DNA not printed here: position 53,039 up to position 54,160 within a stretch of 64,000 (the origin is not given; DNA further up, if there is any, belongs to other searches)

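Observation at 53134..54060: Solitary foreign gene: Mrr-like nuclease fused to an Ada-like Zn finger (candidate anti-phage or modification-dependent nuclease)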

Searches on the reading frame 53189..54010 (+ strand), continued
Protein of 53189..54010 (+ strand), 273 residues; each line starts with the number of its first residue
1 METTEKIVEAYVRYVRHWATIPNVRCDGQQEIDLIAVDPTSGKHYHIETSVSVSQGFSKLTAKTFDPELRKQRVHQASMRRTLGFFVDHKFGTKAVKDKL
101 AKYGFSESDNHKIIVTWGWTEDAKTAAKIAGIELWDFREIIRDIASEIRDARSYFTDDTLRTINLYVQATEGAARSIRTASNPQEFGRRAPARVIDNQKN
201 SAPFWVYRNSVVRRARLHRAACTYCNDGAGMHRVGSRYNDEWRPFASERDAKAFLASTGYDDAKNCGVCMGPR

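Call 65: fold_search(model_id=the predicted structure, library=viral)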
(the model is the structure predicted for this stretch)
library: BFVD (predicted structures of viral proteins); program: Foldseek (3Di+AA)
matches with E <= 10: 491; with E <= 0.001: 2
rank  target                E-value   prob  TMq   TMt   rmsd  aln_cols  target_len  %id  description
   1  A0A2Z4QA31            1.7e-05  1.00  0.33  0.38   5.7       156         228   24  (no name in the UniProt tables at hand)
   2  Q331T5                2.7e-04  1.00  0.27  0.34   6.1       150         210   17  (no name in the UniProt tables at hand)
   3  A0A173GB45            1.8e-03  0.80  0.20  0.12  17.3       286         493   15  (no name in the UniProt tables at hand)
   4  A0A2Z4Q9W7            2.5e-03  1.00  0.27  0.32   6.6       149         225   17  (no name in the UniProt tables at hand)
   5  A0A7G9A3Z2            2.6e-03  1.00  0.31  0.28   6.9       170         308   12  Uncharacterized protein [Bacteriophage sp.]
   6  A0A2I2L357            3.4e-03  0.98  0.23  0.16   9.0       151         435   14  Uncharacterized protein [Orpheovirus IHUMI-LCC2]
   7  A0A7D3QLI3            3.6e-03  0.35  0.17  0.15  20.6       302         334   10  (no name in the UniProt tables at hand)
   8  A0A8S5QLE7            5.2e-03  1.00  0.30  0.31   5.0       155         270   12  Restriction endonuclease [Siphoviridae sp. ctVCm11]
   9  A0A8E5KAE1            9.6e-03  0.82  0.18  0.11  10.0       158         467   12  (no name in the UniProt tables at hand)
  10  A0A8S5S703            1.0e-02  0.98  0.28  0.20   6.8       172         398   16  Restriction endonuclease [Siphoviridae sp. ctVDy27]
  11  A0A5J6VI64            1.2e-02  0.99  0.28  0.37   5.5       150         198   17  Restriction endonuclease type IV Mrr domain-containing protein [Megaviridae environmental sample]
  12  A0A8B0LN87            1.2e-02  0.98  0.24  0.43   7.1       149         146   12  Uncharacterized protein [uncultured archaeal virus]
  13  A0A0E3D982            1.4e-02  0.69  0.18  0.16  10.3       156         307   10  Uncharacterized protein [Bacillus phage BCP8-2]
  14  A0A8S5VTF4            1.4e-02  0.33  0.17  0.21  15.1       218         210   10  Uncharacterized protein [Ackermannviridae sp.]
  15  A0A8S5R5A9            1.5e-02  0.99  0.27  0.26   5.9       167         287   14  Putative nuclease of the RecB family [Ackermannviridae sp. ctaCq7]
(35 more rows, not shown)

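Call 66: search_protein_families(library=pfam, proteins=[L026:10627-11859:+, L018:11229-12800:-, L019:7940-9994:+, L027:7859-9991:+, L044:5044-9951:+, L062:8966-9997:+, L062:10553-11716:+, L064:9993-13574:+, L054:4238-8365:-, L028:1995-5282:-], max_evalue=0.0001)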
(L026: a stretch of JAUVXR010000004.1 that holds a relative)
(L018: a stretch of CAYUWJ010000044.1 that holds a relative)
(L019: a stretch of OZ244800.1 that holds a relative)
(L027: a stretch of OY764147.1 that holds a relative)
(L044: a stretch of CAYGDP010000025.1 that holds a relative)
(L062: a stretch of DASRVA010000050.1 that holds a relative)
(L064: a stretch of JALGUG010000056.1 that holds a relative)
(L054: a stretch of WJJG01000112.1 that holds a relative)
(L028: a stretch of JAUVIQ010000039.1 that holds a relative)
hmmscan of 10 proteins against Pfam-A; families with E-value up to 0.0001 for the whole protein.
L026:10627-11859:+ (411 aa): 3 families
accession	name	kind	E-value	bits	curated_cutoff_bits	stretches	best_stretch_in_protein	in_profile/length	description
PF00239.26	Resolvase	-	4.8e-22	79.1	23.3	1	12-160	1-145/145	Resolvase, N terminal domain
PF07508.19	Recombinase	-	1.1e-16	61.4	21.1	1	184-271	2-101/102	Recombinase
PF13408.12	Zn_ribbon_recom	-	1.4e-10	41.8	25.3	1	286-338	2-57/58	Recombinase zinc beta ribbon domain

L018:11229-12800:- (524 aa): 2 families
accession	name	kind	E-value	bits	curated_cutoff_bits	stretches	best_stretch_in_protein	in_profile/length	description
PF00239.26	Resolvase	-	9.7e-39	133.2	23.3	1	7-158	2-144/145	Resolvase, N terminal domain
PF07508.19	Recombinase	-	3e-16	60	21.1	1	180-275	2-101/102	Recombinase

L019:7940-9994:+ (685 aa): 6 families
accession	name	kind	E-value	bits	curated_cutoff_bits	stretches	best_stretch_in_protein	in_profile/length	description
PF02754.22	CCG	-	3.4e-38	130.1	20.6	2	569-657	1-84/85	Cysteine-rich domain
PF13187.11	Fer4_9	-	2.1e-09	37.7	27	1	298-378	1-49/52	4Fe-4S dicluster domain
PF13237.11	Fer4_10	-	2.1e-08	34.4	25.5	1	295-377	5-53/53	4Fe-4S dicluster domain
PF13183.11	Fer4_8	-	8.3e-08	33.1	27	1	298-380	4-68/68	4Fe-4S dicluster domain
PF13534.11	Fer4_17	-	3.1e-06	28.1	22.2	0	356-379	36-59/61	4Fe-4S dicluster domain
PF13484.11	Fer4_16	-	3.4e-05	25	30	0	299-312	2-15/66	4Fe-4S double cluster binding domain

L027:7859-9991:+ (711 aa): 6 families
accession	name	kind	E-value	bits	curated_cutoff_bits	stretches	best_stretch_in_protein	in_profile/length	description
PF02754.22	CCG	-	8e-38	128.9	20.6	2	595-683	1-84/85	Cysteine-rich domain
PF13187.11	Fer4_9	-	2.9e-09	37.2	27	1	324-404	1-49/52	4Fe-4S dicluster domain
PF13237.11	Fer4_10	-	4.4e-08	33.4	25.5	1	321-403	5-53/53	4Fe-4S dicluster domain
PF13183.11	Fer4_8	-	1.1e-07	32.8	27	1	324-406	4-68/68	4Fe-4S dicluster domain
PF13484.11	Fer4_16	-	3.4e-05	25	30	0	325-338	2-15/66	4Fe-4S double cluster binding domain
PF12838.12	Fer4_7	-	7.4e-05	23.6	27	1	325-405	2-51/52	4Fe-4S dicluster domain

L044:5044-9951:+ (1636 aa): 8 families
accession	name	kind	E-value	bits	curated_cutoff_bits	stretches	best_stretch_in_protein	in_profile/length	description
PF18135.7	Type_ISP_C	-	1.4e-109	366.8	25.9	1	1240-1604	2-342/342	Type ISP C-terminal specificity domain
PF22240.1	ISP_coupler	-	4.2e-55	186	27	1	739-864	1-126/126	Type ISP restriction-modification enzyme, coupler domain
PF13156.12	Mrr_cat_2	-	2.3e-46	157.3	22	1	64-186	2-125/127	Restriction endonuclease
PF04851.21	ResIII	-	4.7e-26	92.1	22.5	1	195-396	2-163/164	Type III restriction enzyme, res subunit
PF00270.35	DEAD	-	1.4e-08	35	26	1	199-396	2-161/167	DEAD/DEAH box helicase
PF00271.37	Helicase_C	-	1.2e-06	29.1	23.5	1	552-627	40-109/110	Helicase conserved C-terminal domain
PF07669.17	Eco57I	-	1.4e-05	25.7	25.3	1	971-1122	24-158/171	Eco57I restriction-modification methylase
PF02384.22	N6_Mtase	-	6.2e-05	22.9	20.4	0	869-1049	6-149/311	N-6 DNA Methylase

L062:8966-9997:+ (344 aa): 1 family
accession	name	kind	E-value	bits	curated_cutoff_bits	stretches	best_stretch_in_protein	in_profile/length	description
PF00180.25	Iso_dh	-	9.6e-107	357.7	27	1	5-329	2-348/348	Isocitrate/isopropylmalate dehydrogenase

L062:10553-11716:+ (388 aa): 4 families
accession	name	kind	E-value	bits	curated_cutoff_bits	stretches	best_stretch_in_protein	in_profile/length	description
PF02771.21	Acyl-CoA_dh_N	-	5.1e-40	136.8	22.9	1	17-128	2-113/113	Acyl-CoA dehydrogenase, N-terminal domain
PF00441.29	Acyl-CoA_dh_1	-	3.1e-30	105.7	22.4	1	234-379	2-147/150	Acyl-CoA dehydrogenase, C-terminal domain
PF02770.24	Acyl-CoA_dh_M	-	1.1e-24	86.8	33.3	1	132-222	1-97/97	Acyl-CoA dehydrogenase, middle domain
PF08028.16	Acyl-CoA_dh_2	-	1.5e-08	35.5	22.7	1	249-368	2-131/134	Acyl-CoA dehydrogenase, C-terminal domain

L064:9993-13574:+ (1194 aa): 1 family
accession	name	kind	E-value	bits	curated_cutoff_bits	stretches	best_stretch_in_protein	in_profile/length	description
PF08305.17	NPCBM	-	1.6e-32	112.9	23.9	1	46-173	14-136/137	NPCBM/NEW2 domain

L054:4238-8365:- (1376 aa): 4 families
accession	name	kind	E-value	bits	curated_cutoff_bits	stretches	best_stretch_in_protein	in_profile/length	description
PF00271.37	Helicase_C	-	1.7e-10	41.5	23.5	1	889-954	47-110/110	Helicase conserved C-terminal domain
PF04851.21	ResIII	-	3.8e-07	30.6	22.5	1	70-240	22-139/164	Type III restriction enzyme, res subunit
PF00270.35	DEAD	-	1.9e-06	28.2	26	0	66-126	9-70/167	DEAD/DEAH box helicase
PF00176.29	SNF2-rel_dom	-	2.2e-05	24.2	24.9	0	72-126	18-75/290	SNF2-related domain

L028:1995-5282:- (1096 aa): 0 families

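Call 77: search_dna_similar(query=window:53189-54007:+, collection=plasmids, mode=protein, max_evalue=0.001, max_rows=25)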
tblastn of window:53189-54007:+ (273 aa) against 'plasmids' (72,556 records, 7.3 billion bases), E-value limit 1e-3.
No match.

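Call 78: search_dna_similar(query=window:53189-54007:+, collection=phages, mode=protein, max_evalue=0.001, max_rows=25)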
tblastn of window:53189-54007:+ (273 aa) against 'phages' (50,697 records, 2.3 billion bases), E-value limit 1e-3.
No match.

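Call 79: find_related_loci(query=A1, collection=viral_contigs, flank=6000)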
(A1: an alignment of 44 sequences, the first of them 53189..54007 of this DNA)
Query A1 (273 aa) in viral_contigs; peptide patterns used: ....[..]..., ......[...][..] (x = any residue, [..] = any of these).
28 stretches matched a pattern; 1 encode a relative of the query (tblastn E <= 1e-3); 1 distinct loci.
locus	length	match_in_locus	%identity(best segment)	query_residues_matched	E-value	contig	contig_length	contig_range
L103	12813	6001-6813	58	1-271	3e-105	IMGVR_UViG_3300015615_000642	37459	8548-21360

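Call 80: find_encoding_contigs(protein=P0012, flank=10000, max_places=1)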
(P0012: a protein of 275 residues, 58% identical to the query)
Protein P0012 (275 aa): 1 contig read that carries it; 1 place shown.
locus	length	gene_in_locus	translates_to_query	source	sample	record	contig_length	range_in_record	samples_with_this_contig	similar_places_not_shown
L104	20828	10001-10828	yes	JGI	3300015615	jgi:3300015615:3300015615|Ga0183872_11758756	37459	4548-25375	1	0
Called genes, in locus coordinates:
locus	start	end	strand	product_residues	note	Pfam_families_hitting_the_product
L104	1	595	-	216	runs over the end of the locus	PF20039:DUF6441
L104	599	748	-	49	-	-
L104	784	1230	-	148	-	PF23789:Pre_tape_measure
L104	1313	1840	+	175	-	PF04752:ChaC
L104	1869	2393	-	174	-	PF27730:UCP028589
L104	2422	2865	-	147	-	-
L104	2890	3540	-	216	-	-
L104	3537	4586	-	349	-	PF01391:Collagen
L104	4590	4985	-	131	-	-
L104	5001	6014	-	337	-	PF03864:Phage_cap_E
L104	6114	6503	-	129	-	PF02924:HDPD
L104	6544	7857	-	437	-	PF25145:NfeD1b_N, PF01343:Peptidase_S49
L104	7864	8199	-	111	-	PF13411:MerR_1 (weak)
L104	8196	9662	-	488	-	PF05136:Phage_portal_2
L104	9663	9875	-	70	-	-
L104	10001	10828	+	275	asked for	-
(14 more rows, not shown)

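Call 83: find_related_loci(query=A4, collection=metagenome_contigs, flank=6000)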
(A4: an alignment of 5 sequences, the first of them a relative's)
Query A4 (984 aa) in metagenome_contigs; peptide patterns used: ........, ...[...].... (x = any residue, [..] = any of these).
600 stretches matched a pattern (row limit reached: there are more); 584 encode a relative of the query (tblastn E <= 1e-3); the best 80 are kept; 80 distinct loci.
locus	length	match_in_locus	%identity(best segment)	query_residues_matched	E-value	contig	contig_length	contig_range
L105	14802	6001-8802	56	3-984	0e+0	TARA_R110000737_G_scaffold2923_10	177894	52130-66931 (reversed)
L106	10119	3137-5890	57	6-984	0e+0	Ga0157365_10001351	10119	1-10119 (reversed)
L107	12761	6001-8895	56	1-984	0e+0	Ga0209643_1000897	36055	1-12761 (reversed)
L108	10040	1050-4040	53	11-984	0e+0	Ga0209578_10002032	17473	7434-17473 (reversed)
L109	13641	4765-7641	55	4-984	0e+0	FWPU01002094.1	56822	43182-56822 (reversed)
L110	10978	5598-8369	53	1-984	0e+0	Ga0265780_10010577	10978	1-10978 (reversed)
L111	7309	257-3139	54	1-984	0e+0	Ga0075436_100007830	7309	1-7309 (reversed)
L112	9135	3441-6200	54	11-984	0e+0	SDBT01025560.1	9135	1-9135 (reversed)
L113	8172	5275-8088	54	1-984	0e+0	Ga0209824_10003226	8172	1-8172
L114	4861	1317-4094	53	1-984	0e+0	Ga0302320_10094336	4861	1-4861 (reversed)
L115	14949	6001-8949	52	1-984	0e+0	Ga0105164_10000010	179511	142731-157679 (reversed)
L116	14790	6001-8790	53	1-984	0e+0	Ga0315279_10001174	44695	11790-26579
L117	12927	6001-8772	53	1-984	0e+0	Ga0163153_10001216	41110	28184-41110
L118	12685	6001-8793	53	1-984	0e+0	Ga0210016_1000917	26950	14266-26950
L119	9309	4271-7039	53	11-984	0e+0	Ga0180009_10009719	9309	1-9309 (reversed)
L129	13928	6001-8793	52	1-984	0e+0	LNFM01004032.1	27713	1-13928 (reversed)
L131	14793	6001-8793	52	1-984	0e+0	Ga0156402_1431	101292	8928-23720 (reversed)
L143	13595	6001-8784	52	1-984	0e+0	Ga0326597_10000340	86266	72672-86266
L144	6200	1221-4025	52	1-984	0e+0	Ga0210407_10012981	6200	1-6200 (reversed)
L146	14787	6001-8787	53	1-984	0e+0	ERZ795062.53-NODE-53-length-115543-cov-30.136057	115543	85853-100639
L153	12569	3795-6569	53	1-984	0e+0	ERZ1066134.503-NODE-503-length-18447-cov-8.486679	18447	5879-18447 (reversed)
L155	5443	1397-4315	51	1-984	0e+0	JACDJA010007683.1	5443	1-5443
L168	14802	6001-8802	51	1-984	0e+0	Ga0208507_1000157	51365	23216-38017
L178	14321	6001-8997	51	1-984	0e+0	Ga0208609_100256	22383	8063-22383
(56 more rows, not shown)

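Call 86: search_protein_families(library=pfam, proteins=[L118:5052-5966:+, L131:4333-5799:+, L143:4895-5995:+, L155:207-1337:+, L178:5127-5912:+, L129:2174-5962:+, L168:4068-5993:+, L153:2872-3792:+, L144:499-1209:+, L146:4960-5697:-], max_evalue=0.01)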
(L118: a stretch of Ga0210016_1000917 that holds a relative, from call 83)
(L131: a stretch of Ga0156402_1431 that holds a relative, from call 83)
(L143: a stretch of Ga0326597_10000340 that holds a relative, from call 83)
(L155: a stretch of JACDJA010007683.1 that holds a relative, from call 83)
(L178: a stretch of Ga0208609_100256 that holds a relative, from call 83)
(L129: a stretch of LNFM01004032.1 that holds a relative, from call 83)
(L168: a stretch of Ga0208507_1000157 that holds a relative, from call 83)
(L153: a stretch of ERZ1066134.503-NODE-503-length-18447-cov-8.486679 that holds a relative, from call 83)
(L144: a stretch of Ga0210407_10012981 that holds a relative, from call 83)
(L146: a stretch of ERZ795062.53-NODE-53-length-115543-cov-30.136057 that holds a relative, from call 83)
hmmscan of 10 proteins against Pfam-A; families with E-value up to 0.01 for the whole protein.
L118:5052-5966:+ (305 aa): 1 family
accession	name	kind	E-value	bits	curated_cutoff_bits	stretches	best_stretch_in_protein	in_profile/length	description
PF02498.22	Bro-N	-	4.7e-12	46.8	25.6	1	55-147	7-94/96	BRO family, N-terminal domain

L131:4333-5799:+ (489 aa): 4 families
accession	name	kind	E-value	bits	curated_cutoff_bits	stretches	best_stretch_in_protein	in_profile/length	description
PF13749.12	HATPase_c_4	-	1.6e-22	79.7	26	1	325-411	2-89/89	Putative ATP-dependent DNA helicase recG C-terminal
PF13271.11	DUF4062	-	2e-19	70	24.7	1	15-102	1-82/82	Domain of unknown function (DUF4062)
PF09107.17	SelB-wing_3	-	0.0039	17.1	23.2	0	436-479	2-45/47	Elongation factor SelB, winged helix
PF22168.2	DIP2311-like_C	-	0.0064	17.2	27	0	433-485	10-62/63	Transcriptional regulator DIP2311-like, C-terminal domain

L143:4895-5995:+ (367 aa): 2 families
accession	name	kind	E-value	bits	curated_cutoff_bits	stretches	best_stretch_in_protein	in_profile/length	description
PF06250.17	YhcG_C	-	7.5e-60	201.8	32.5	1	197-350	2-157/157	YhcG PDDEXK nuclease domain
PF17761.7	DUF1016_N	-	1.1e-38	132.8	32.8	1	17-173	2-137/137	DUF1016 N-terminal domain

L155:207-1337:+ (377 aa): 5 families
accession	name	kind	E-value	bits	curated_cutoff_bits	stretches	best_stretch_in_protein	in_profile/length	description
PF13784.11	Fic_N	-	2e-24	85.9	26.7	1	39-117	3-81/82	Fic/DOC family N-terminal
PF02661.23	Fic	-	1.7e-17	64.4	24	1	124-229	1-93/93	Fic/DOC family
PF12802.13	MarR_2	-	2.4e-06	28.1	27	1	314-355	9-51/61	MarR family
PF13412.12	HTH_24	-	3.7e-05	23.7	21.9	1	313-354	6-47/48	Winged helix-turn-helix DNA-binding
PF11972.14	HTH_13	-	0.00071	20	26.1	1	316-362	5-47/54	HTH DNA binding domain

L178:5127-5912:+ (262 aa): 1 family
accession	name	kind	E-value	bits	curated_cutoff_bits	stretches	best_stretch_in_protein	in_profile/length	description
PF10543.14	ORF6N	-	3.5e-31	107.8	27.8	1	79-189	3-86/86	ORF6N domain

L129:2174-5962:+ (1263 aa): 14 families
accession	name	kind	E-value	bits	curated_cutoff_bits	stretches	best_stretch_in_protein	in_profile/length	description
PF13604.12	AAA_30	-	2.5e-27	96.3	27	1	626-783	5-147/191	AAA domain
PF13245.12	AAA_19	-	1.3e-23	84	25.1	1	629-768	3-133/134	AAA domain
PF01443.25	Viral_helicase1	-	4.6e-16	59.8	21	2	1023-1094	153-227/228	Viral superfamily 1 RNA helicase core domain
PF13538.12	UvrD_C_2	-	6.9e-16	58.3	27.4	1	1047-1093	1-51/52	UvrD-like helicase C-terminal domain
PF13086.12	AAA_11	-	4.1e-11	43.6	27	1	727-767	215-253/257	AAA domain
PF13401.12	AAA_22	-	3.9e-05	24.4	27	1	638-763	6-125/130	AAA domain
PF02562.22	PhoH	-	0.00021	21.3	27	0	626-653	8-35/205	PhoH-like protein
PF13191.12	AAA_16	-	0.0003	21.8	32.6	1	619-665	5-52/167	AAA ATPase domain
PF00005.33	ABC_tran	-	0.00054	21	25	1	634-672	8-45/137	ABC transporter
PF05970.20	PIF1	-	0.00056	20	25.9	1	636-768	21-156/223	PIF1-like helicase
PF07728.20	AAA_5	-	0.00061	20.3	22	1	641-757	3-98/139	AAA domain (dynein-related subfamily)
PF03193.22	RsgA_GTPase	-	0.0011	19.2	30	1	623-667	92-136/174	RsgA GTPase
PF18335.7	SH3_13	-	0.0017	18.5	41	1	946-1009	5-58/65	ATP-dependent RecD-like DNA helicase SH3 domain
PF13238.12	AAA_18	-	0.0089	16.9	29.4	0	642-689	3-36/128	AAA domain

L168:4068-5993:+ (642 aa): 1 family
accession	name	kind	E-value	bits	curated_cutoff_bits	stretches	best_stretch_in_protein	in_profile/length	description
PF03235.19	GmrSD_N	-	3e-26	93.2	33.2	1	14-260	2-198/199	GmrSD restriction endonuclease, N-terminal domain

L153:2872-3792:+ (307 aa): 1 family
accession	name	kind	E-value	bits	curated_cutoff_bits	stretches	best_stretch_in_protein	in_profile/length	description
PF14088.11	DUF4268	-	0.0091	16.5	27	0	177-299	1-136/140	Domain of unknown function (DUF4268)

L144:499-1209:+ (237 aa): 0 families

L146:4960-5697:- (246 aa): 0 families
